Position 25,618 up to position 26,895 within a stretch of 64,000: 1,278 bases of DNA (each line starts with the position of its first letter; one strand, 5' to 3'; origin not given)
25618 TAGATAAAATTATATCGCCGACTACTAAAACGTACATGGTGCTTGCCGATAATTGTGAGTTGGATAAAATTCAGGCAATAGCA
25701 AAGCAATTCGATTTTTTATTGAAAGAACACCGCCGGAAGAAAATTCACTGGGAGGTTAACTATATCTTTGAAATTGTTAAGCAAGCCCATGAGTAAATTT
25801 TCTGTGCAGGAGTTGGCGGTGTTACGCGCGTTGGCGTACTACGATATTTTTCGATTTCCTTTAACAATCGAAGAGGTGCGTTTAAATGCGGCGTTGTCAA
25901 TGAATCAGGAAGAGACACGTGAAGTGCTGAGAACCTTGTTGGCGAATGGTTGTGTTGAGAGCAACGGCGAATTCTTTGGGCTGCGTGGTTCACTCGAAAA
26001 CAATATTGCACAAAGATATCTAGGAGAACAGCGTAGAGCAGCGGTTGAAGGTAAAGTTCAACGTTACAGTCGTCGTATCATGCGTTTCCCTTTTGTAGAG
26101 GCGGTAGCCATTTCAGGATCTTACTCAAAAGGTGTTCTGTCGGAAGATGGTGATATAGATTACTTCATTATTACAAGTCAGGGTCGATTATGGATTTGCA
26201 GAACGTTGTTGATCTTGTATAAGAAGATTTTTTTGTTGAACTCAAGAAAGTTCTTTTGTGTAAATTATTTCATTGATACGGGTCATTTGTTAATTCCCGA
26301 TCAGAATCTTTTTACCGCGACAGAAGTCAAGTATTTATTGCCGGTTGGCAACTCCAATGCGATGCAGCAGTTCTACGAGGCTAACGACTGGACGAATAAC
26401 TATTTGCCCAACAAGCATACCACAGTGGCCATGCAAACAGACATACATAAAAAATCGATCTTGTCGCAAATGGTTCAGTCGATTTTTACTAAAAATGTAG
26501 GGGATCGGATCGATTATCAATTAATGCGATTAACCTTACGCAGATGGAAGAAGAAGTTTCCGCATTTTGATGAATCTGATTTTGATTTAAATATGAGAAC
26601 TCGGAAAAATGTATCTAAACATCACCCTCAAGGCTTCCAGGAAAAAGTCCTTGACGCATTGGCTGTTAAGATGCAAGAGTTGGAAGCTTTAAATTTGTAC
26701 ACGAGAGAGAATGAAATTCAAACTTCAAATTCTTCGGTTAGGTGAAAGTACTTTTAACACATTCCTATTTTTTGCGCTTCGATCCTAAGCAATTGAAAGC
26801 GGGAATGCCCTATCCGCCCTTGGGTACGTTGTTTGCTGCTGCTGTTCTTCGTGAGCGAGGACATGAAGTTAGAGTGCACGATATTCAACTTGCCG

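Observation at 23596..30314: Six-gene overlapping operon: three B12-binding radical SAM enzymes, two SAM methyltransferases and a nucleotidyltransferase-fold protein, with no assignable pathway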

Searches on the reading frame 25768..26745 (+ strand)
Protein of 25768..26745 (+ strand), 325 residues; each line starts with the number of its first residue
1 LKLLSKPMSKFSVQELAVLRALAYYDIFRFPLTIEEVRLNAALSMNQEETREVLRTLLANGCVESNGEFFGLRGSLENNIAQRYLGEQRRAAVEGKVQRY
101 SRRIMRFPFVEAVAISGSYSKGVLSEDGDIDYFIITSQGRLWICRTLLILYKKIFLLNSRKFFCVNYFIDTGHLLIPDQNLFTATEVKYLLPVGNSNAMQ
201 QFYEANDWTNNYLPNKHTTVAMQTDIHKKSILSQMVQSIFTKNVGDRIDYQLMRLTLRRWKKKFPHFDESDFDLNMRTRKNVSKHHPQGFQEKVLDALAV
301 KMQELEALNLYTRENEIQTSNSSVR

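Call 5: search_protein_families(library=pfam, proteins=[window:25768-26745:+], max_evalue=0.01)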
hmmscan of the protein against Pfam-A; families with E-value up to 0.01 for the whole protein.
window:25768-26745:+ (325 aa): 3 families
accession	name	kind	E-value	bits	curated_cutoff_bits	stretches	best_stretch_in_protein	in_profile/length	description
PF01909.29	NTP_transf_2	-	4e-05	24.4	21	1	103-143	6-47/93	Nucleotidyltransferase domain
PF18765.7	Polbeta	-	0.0023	18.5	26.9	0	106-139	9-42/93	Polymerase beta, Nucleotidyltransferase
PF22600.2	MTPAP-like_central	-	0.0098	16.4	27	0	78-138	10-67/139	Poly(A) RNA polymerase, mitochondrial-like, central palm domain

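Call 6: search_protein_families(library=ncbifam, proteins=[window:25768-26745:+], max_evalue=0.01)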
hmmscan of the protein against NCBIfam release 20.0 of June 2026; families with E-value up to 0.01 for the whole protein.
window:25768-26745:+ (325 aa): 0 families

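Call 9: find_homologous_proteins(query=window:25768-26745:+, max_evalue=0.001)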
Query window:25768-26745:+ (325 aa): 1932 proteins with E <= 0.001 among 4431 candidates; the best 120 are listed.
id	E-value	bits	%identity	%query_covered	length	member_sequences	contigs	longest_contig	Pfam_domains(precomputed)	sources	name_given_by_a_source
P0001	2.8e-193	659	91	100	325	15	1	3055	-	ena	-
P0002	1.7e-166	571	81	98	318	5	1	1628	-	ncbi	-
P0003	1.9e-163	561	80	98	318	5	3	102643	-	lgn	-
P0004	7.6e-161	553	79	98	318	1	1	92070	-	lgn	-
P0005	2.7e-153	528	82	88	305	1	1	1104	-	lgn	-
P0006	3.3e-91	324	49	89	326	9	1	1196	-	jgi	jgi:hypothetical protein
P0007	1.4e-89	319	49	91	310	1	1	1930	-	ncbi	-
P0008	3.3e-89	317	49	90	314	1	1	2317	-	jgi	-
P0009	9.0e-89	316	48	90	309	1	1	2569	-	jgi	jgi:hypothetical protein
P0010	1.7e-88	315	49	90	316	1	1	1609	-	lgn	-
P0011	1.8e-88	315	50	88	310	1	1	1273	-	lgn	-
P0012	6.4e-88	313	50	88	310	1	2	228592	-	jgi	jgi:hypothetical protein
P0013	1.4e-86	309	49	88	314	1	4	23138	-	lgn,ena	-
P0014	1.4e-86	309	46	94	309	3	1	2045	-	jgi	jgi:hypothetical protein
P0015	1.7e-86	308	50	89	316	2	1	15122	PF01909.30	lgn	-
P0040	8.7e-82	293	46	89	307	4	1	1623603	-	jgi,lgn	jgi:hypothetical protein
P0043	1.6e-81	292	44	94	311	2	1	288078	-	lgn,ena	-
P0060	2.7e-80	288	46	89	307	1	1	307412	-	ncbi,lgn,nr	ncbi:MAG: nucleotidyltransferase domain-containing protein [Bacteroidetes bacterium]|nr:nucleotidylt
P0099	1.4e-78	282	44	90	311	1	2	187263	-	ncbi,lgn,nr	ncbi:MAG: nucleotidyltransferase domain-containing protein [Bacteroidetes bacterium]|nr:nucleotidylt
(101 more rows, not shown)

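Call 10: find_encoding_contigs(protein=P0040, flank=10000, max_places=2)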
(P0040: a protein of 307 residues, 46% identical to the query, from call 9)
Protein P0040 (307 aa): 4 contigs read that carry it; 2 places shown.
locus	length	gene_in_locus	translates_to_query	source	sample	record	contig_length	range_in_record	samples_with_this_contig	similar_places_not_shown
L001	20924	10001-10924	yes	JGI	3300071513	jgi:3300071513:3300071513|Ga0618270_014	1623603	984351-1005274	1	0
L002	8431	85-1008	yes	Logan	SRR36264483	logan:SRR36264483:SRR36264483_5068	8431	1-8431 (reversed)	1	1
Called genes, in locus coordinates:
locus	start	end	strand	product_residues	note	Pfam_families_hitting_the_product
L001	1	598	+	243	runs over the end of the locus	-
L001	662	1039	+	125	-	-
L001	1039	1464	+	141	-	-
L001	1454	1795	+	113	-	-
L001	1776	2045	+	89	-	-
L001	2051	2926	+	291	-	-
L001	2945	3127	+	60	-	-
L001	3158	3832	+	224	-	-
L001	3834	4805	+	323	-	-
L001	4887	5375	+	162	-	-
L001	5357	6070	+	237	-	-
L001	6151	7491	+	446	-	-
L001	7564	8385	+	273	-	-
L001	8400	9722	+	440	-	PF13701:DDE_Tnp_1_4, PF01609:DDE_Tnp_1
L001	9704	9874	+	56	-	-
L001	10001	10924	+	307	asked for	-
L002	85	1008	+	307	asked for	-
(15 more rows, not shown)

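Call 11: find_encoding_contigs(protein=P0003, flank=10000, max_places=2)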
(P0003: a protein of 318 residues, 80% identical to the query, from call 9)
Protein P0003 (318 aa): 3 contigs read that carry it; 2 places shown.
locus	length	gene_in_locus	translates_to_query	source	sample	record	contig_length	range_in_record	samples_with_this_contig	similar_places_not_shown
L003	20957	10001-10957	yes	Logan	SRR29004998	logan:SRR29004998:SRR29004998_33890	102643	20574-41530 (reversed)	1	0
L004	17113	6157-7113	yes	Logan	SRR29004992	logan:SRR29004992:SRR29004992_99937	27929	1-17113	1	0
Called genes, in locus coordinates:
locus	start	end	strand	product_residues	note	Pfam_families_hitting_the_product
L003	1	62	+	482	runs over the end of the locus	PF04932:Wzy_C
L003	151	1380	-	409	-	PF07228:SpoIIE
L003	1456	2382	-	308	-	PF04613:LpxD, PF21711:DCTN5 (faint), PF00132:Hexapep, PF25084:LbH_EIF2B (weak), PF25087:GMPPB_C (weak), PF14602:Hexapep_2 (faint)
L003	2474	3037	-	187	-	PF08207:EFP_N, PF01132:EFP, PF09285:Elong-fact-P_C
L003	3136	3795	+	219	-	-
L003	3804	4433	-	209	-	PF00005:ABC_tran, PF02463:SMC_N (faint), PF13304:AAA_21 (faint)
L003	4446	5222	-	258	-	PF25084:LbH_EIF2B (weak), PF25087:GMPPB_C, PF00132:Hexapep, PF14602:Hexapep_2 (faint), PF00132:Hexapep, PF13720:Acetyltransf_11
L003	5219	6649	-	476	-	PF03331:LpxC, PF22817:ApeP-like (weak), PF07977:FabA, PF22818:ApeI-like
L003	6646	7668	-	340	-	PF04613:LpxD, PF25084:LbH_EIF2B (weak), PF25087:GMPPB_C (weak), PF00132:Hexapep, PF14602:Hexapep_2 (faint), PF00132:Hexapep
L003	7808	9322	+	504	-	PF02310:B12-binding, PF04055:Radical_SAM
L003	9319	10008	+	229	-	PF05175:MTS, PF03602:Cons_hypoth95 (weak), PF06325:PrmA (weak)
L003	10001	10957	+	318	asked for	-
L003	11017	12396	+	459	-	PF02310:B12-binding, PF04055:Radical_SAM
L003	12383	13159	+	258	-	PF05724:TPMT (weak), PF13489:Methyltransf_23 (weak), PF13847:Methyltransf_31, PF08241:Methyltransf_11, PF08242:Methyltransf_12, PF13649:Methyltransf_25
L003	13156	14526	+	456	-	PF02310:B12-binding, PF04055:Radical_SAM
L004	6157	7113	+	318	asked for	-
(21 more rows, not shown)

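Call 12: find_encoding_contigs(protein=P0060, flank=10000, max_places=1)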
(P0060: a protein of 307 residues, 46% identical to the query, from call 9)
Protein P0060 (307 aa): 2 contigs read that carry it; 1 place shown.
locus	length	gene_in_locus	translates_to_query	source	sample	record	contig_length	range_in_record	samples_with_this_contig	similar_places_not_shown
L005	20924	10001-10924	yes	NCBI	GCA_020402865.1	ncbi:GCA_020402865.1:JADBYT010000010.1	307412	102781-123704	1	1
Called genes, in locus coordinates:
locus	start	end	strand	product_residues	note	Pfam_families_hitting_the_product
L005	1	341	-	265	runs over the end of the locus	-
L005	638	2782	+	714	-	PF18962:Por_Secre_tail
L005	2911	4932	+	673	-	PF15711:ILEI (weak)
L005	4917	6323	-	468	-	PF03062:MBOAT, PF13813:MBOAT_2 (faint)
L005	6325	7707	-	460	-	PF16822:ALGX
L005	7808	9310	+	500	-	PF02310:B12-binding (weak), PF04055:Radical_SAM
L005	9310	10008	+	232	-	PF05175:MTS, PF11599:AviRa (faint)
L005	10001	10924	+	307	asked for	-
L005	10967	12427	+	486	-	PF02310:B12-binding, PF04055:Radical_SAM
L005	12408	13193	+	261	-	PF13489:Methyltransf_23 (weak), PF13847:Methyltransf_31, PF08241:Methyltransf_11, PF08242:Methyltransf_12, PF13649:Methyltransf_25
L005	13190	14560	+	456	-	PF02310:B12-binding, PF04055:Radical_SAM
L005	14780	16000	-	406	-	PF00083:Sugar_tr, PF07690:MFS_1, PF12832:MFS_1_like (weak), PF07690:MFS_1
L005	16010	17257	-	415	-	PF01966:HD (weak), PF19276:HD_assoc_2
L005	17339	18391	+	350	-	PF02628:COX15-CtaA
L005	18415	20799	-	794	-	PF00246:Peptidase_M14, PF20773:InhA-like_MAM, PF18962:Por_Secre_tail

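Call 13: find_encoding_contigs(protein=P0043, flank=10000, max_places=1)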
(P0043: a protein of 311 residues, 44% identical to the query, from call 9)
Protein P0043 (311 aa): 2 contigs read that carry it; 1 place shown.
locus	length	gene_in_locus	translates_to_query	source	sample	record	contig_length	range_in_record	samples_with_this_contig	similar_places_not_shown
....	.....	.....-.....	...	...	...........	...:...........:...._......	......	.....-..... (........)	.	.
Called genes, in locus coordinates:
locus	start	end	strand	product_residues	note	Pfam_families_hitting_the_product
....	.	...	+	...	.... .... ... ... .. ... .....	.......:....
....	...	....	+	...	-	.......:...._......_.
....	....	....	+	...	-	-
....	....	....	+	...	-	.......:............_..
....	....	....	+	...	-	-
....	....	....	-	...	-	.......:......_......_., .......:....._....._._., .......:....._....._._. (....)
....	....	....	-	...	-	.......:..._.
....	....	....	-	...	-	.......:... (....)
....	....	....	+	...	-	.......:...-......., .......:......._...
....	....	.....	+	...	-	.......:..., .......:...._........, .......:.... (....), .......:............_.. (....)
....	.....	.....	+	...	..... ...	-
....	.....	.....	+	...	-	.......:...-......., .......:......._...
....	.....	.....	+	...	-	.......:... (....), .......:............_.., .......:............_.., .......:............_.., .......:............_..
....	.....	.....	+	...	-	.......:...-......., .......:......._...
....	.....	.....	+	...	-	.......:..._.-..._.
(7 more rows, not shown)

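Call 14: find_encoding_contigs(protein=P0099, flank=10000, max_places=1)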
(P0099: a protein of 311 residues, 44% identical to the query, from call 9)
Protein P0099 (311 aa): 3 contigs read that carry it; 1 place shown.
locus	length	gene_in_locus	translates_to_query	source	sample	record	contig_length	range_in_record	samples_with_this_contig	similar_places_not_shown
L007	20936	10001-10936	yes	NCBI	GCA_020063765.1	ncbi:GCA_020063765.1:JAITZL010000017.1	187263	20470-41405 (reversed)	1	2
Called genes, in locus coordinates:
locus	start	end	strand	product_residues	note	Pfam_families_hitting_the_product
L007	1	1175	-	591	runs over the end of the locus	PF00501:AMP-binding, PF23562:AMP-binding_C_3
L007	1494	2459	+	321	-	PF01073:3Beta_HSD, PF01370:Epimerase, PF04321:RmlD_sub_bind, PF07993:NAD_binding_4 (faint), PF16363:GDP_Man_Dehyd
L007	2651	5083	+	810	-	PF17900:Peptidase_M1_N (weak), PF01433:Peptidase_M1, PF18962:Por_Secre_tail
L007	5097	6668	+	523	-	PF09594:GT87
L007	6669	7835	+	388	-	-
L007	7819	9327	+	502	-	PF02310:B12-binding, PF04055:Radical_SAM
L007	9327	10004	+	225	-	PF06325:PrmA, PF05175:MTS, PF03602:Cons_hypoth95 (faint), PF13847:Methyltransf_31, PF13649:Methyltransf_25 (weak)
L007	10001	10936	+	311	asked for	-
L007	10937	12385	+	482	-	PF02310:B12-binding, PF04055:Radical_SAM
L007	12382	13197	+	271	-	PF08242:Methyltransf_12 (weak), PF13649:Methyltransf_25 (weak)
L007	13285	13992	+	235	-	PF13568:OMP_b-brl_2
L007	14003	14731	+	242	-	-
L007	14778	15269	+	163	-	-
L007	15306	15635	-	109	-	PF00111:Fer2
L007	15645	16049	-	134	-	PF00903:Glyoxalase, PF13468:Glyoxalase_3 (weak), PF13669:Glyoxalase_4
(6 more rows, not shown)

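Call 17: find_related_loci(query=A1, collection=genome_contigs, flank=10000)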
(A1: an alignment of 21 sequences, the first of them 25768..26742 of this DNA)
Query A1 (325 aa) in genome_contigs; peptide patterns used: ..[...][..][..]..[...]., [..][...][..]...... (x = any residue, [..] = any of these).
599 stretches matched a pattern (row limit reached: there are more); 534 encode a relative of the query (tblastn E <= 1e-3); the best 80 are kept; 80 distinct loci.
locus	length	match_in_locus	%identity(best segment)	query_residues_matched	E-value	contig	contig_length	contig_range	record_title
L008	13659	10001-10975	80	1-325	2e-180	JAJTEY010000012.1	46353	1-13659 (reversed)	MAG: Bacteroidetes bacterium isolate 49618_E68 Sample_49618_scaffold_1353, whole genome shotgun sequence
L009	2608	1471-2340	49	17-306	4e-101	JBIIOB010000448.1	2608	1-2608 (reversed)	MAG: Bacteroidia bacterium isolate ME2002-09-27pf_3300034103_group1_bin113 Rohwer_bin407_scaffold_70209_c1, whole genome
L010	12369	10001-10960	45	1-319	2e-91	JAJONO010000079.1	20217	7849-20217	MAG: Bacteroidetes bacterium isolate C_No_T20_B_bin.59 scaffold_1709, whole genome shotgun sequence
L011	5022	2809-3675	47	17-305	4e-91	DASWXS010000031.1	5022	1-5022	MAG TPA_asm: Bacteroidia bacterium isolate SMAG_U3691 k141_749823, whole genome shotgun sequence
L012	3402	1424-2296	48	17-307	2e-91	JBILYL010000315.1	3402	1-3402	MAG: Bacteroidia bacterium isolate ME2019-02-15D0_3300044639_group8_bin100 Rohwer_bin406_scaffold_33226_c1, whole genome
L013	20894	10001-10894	45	8-305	4e-89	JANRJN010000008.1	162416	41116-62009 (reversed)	MAG: Bacteroidota bacterium isolate bins.163 k141_3428335, whole genome shotgun sequence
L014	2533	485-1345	48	18-303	4e-90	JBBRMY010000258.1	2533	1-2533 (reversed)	MAG: Ignavibacteria bacterium isolate La1_metabat2.093 LA1C_B2.093_k141_3350956L_2533_cov_9.8060, whole genome shotgun s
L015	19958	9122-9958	49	17-295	2e-87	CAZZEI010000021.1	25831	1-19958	MAG TPA_asm: uncultured Flavobacteriaceae bacterium isolate binchicken_co186_310 genome assembly, contig: NODE_2106_leng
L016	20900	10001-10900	47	4-305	6e-87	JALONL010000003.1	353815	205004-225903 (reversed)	MAG: Bacteroidia bacterium isolate Prado076 scaffold_15, whole genome shotgun sequence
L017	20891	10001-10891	46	15-310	2e-86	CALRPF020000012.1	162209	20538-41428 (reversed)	MAG: Chitinophaga pinensis isolate JJ-KV8A6-267-2-mx-bin613 genome assembly, contig: JJ-KV8A6-267-C13, whole genome shot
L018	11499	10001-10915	45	6-307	2e-85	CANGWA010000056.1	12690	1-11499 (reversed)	MAG: Sphingobacteriaceae bacterium isolate RE-15aug16-229 genome assembly, contig: RE-15aug16-C7470, whole genome shotgu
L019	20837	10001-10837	48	17-295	5e-85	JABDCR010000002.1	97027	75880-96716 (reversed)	MAG: Bacteroidetes bacterium isolate BWMinHeated_Nextera92_MAG1 3300020830.a:Ga0207160_1004, whole genome shotgun sequen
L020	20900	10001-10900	45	12-310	1e-84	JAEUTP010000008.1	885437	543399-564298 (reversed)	MAG: Bacteroidia bacterium isolate new MAG-332 k141_4310342, whole genome shotgun sequence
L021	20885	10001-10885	44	15-308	4e-84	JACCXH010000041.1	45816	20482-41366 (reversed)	MAG: Bacteroidetes bacterium isolate MGR_bin173 SD2897-2912_k127_715194, whole genome shotgun sequence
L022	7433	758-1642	46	14-307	2e-84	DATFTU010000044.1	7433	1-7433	MAG TPA_asm: Bacteroidia bacterium isolate SMAG_U9419 k141_503909, whole genome shotgun sequence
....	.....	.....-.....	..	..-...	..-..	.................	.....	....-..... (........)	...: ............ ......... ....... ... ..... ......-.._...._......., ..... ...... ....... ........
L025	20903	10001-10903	44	1-295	9e-84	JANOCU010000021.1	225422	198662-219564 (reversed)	MAG: Bacteroidota bacterium isolate VAR_17_metabat_285 VAR_17_k141_3524897, whole genome shotgun sequence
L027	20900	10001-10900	44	12-310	1e-83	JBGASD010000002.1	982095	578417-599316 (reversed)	MAG: Bacteroidia bacterium isolate MAG_MBR_H10.34 MBRH10-34_opera_contig_15, whole genome shotgun sequence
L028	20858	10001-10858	47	14-302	4e-83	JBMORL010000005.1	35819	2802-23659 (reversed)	MAG: Bacteroidota bacterium isolate Betzabe_MAG179 MAG179_5, whole genome shotgun sequence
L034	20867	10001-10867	44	14-305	4e-82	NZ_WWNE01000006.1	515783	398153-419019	Acidiluteibacter ferrifornacis strain S-15 scaffold6, whole genome shotgun sequence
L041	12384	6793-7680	42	14-308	2e-81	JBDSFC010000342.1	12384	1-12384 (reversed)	MAG: Bacteroidia bacterium isolate cluster1_bin.219 k127_3971049, whole genome shotgun sequence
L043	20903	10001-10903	44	4-305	4e-81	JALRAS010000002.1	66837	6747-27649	MAG: Bacteroidia bacterium isolate HJW.53 NODE_2_length_66837_cov_5.109152, whole genome shotgun sequence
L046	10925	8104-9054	44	9-324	7e-81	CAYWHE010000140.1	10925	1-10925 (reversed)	MAG TPA_asm: uncultured Flavobacteriaceae bacterium isolate SRP173033_co1_221 genome assembly, contig: NODE_13733_length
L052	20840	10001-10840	46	16-296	2e-79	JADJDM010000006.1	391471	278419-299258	MAG: Bacteroidetes bacterium isolate Aved_18-Q3-R54-62_MAXAC.142 tig00008832-10-3914210, whole genome shotgun sequence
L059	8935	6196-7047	45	15-298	2e-79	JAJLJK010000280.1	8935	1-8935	MAG: Bacteroidota bacterium isolate C-76 k141_642071, whole genome shotgun sequence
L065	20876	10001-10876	44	17-307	2e-84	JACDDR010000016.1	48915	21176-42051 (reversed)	MAG: Bacteroidetes bacterium isolate MGR_bin339 SD2901_NODE_259_length_48915_cov_1.203431, whole genome shotgun sequence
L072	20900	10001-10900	43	5-307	3e-78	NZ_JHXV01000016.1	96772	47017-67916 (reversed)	Crocinitomix catalasitica ATCC 23190 T367DRAFT_scaffold00013.13_C, whole genome shotgun sequence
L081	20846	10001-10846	44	18-305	5e-77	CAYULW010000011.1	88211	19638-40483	MAG TPA_asm: uncultured Flavobacteriales bacterium isolate SRP334346_co1_117 genome assembly, contig: NODE_346_length_88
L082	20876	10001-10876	46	12-303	2e-76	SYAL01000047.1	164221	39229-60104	MAG: Bacteroidota bacterium isolate F1-20-MAGs137 F1-20__c710810, whole genome shotgun sequence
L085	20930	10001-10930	40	4-315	2e-76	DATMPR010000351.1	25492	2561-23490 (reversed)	MAG TPA_asm: Bacteroidia bacterium isolate SMAG_U12907 k141_1449213, whole genome shotgun sequence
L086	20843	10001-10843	46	16-298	3e-76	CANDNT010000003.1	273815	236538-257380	Flavobacteriaceae bacterium RhTr2 genome assembly, contig: NODE_3_length_273815_cov_216.925, whole genome shotgun sequen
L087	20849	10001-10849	41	14-298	7e-76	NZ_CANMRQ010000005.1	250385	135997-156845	Uncultured Lacinutrix sp. isolate 2-830.fasta NODE_5, whole genome shotgun sequence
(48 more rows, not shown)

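Call 23: search_protein_families(library=pfam, proteins=[L041:1976-3421:+, L082:593-1726:+, L065:6553-7728:+, L027:15234-15962:+, L027:14516-15226:+, L085:6162-7217:+, L059:3995-5461:+, L025:7960-8907:+, L013:3214-4158:-, L046:2328-3293:-], max_evalue=0.01)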
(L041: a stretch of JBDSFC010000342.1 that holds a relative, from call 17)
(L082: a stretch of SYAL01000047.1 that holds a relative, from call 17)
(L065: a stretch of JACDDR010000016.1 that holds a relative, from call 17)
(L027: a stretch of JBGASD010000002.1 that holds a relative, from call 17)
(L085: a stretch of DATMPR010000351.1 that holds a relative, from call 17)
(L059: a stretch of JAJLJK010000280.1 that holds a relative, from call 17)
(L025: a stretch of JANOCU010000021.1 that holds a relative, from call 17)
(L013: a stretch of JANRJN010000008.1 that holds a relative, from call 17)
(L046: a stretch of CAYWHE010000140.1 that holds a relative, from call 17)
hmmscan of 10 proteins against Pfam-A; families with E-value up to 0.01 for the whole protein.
L041:1976-3421:+ (481 aa): 1 family
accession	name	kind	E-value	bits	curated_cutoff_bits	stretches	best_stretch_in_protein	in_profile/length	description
PF09594.16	GT87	-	8.6e-19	68.7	25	1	58-290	4-229/237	Glycosyltransferase family 87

L082:593-1726:+ (377 aa): 0 families

L065:6553-7728:+ (391 aa): 0 families

L027:15234-15962:+ (242 aa): 0 families

L027:14516-15226:+ (236 aa): 1 family
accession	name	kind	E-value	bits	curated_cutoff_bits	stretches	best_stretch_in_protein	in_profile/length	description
PF13568.12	OMP_b-brl_2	-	1.9e-09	38.2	27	1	68-201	37-155/175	Outer membrane protein beta-barrel domain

L085:6162-7217:+ (351 aa): 3 families
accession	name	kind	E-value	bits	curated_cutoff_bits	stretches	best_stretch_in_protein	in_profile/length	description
PF00534.26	Glycos_transf_1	-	1.7e-15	57.4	26.4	1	194-327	21-161/172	Glycosyl transferases group 1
PF13692.12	Glyco_trans_1_4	-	5e-13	50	27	1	191-323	4-141/142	Glycosyl transferases group 1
PF12164.13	SporV_AA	-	0.0056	17.4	25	0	204-227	56-79/90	Stage V sporulation protein AA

L059:3995-5461:+ (488 aa): 1 family
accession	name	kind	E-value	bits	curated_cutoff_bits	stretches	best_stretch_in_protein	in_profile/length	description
PF04932.20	Wzy_C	-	1.4e-23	83.8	31.7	1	243-412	1-147/149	O-Antigen ligase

L025:7960-8907:+ (315 aa): 3 families
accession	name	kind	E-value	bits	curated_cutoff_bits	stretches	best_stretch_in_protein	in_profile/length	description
PF00480.26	ROK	-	1.8e-64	218.5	22.9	1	5-308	2-290/294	ROK family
PF02685.22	Glucokinase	-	3.7e-09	36.5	22.1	1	8-264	4-264/314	Glucokinase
PF01869.26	BcrAD_BadFG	-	2.3e-06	27.8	31.5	0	6-60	2-61/271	BadF/BadG/BcrA/BcrD ATPase family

L013:3214-4158:- (314 aa): 1 family
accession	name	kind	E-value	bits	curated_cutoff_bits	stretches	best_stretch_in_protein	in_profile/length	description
PF02706.20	Wzz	-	1e-05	26.2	25.5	1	16-100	4-89/91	Chain length determinant protein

L046:2328-3293:- (321 aa): 6 families
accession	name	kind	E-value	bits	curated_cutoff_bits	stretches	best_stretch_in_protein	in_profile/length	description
PF01370.27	Epimerase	-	1.7e-37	129.6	20.9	1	2-243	1-240/240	NAD dependent epimerase/dehydratase family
PF16363.11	GDP_Man_Dehyd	-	7.5e-14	52.4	27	1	108-267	123-272/332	GDP-mannose 4,6 dehydratase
PF04321.23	RmlD_sub_bind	-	2.8e-10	40.2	27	1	2-263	3-233/287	RmlD substrate binding domain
PF01073.25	3Beta_HSD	-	1.2e-06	28.2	22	1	3-151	1-156/280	3-beta hydroxysteroid dehydrogenase/isomerase family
PF07993.18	NAD_binding_4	-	0.00065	19.4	20.1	0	67-145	89-181/258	Male sterility protein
PF00056.29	Ldh_1_N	-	0.005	17.3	27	1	2-34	3-36/141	lactate/malate dehydrogenase, NAD binding domain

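Call 24: predict_structure(alignment_id=A1)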
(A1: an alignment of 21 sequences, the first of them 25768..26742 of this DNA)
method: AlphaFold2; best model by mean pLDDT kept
length: 325 residues; sequences in the alignment: 21
mean_pLDDT: 84.6   pTM: 0.82
mean pLDDT of the five models: 84.6, 84.3, 83.8, 83.2, 82.4
residues with pLDDT >= 90: 185; 70-90: 87; 50-70: 37; < 50: 16
segments of 3 or more residues with pLDDT < 50: 1-5, 274-279, 323-325
pLDDT, mean of each block of 10 residues (from residue 1): 51 94 95 97 96 95 94 91 95 93 92 93 91 92 92 83 83 87 93 89 95 89 75 91 89 86 73 49 57 91 83 56 46
secondary structure, 60 per line:
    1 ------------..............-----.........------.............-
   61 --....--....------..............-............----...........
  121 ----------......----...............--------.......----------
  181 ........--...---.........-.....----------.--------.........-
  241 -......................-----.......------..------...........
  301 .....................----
elements in order: H13-26 H34-40 H47-59 E63-66 E69-72 H79-92 H94-105 E110-116 H117-120 E131-136 H141-155 E164-170 H181-188 E191-193 H197-205 H207-211 H231-239 H242-263 H269-275 H290-321
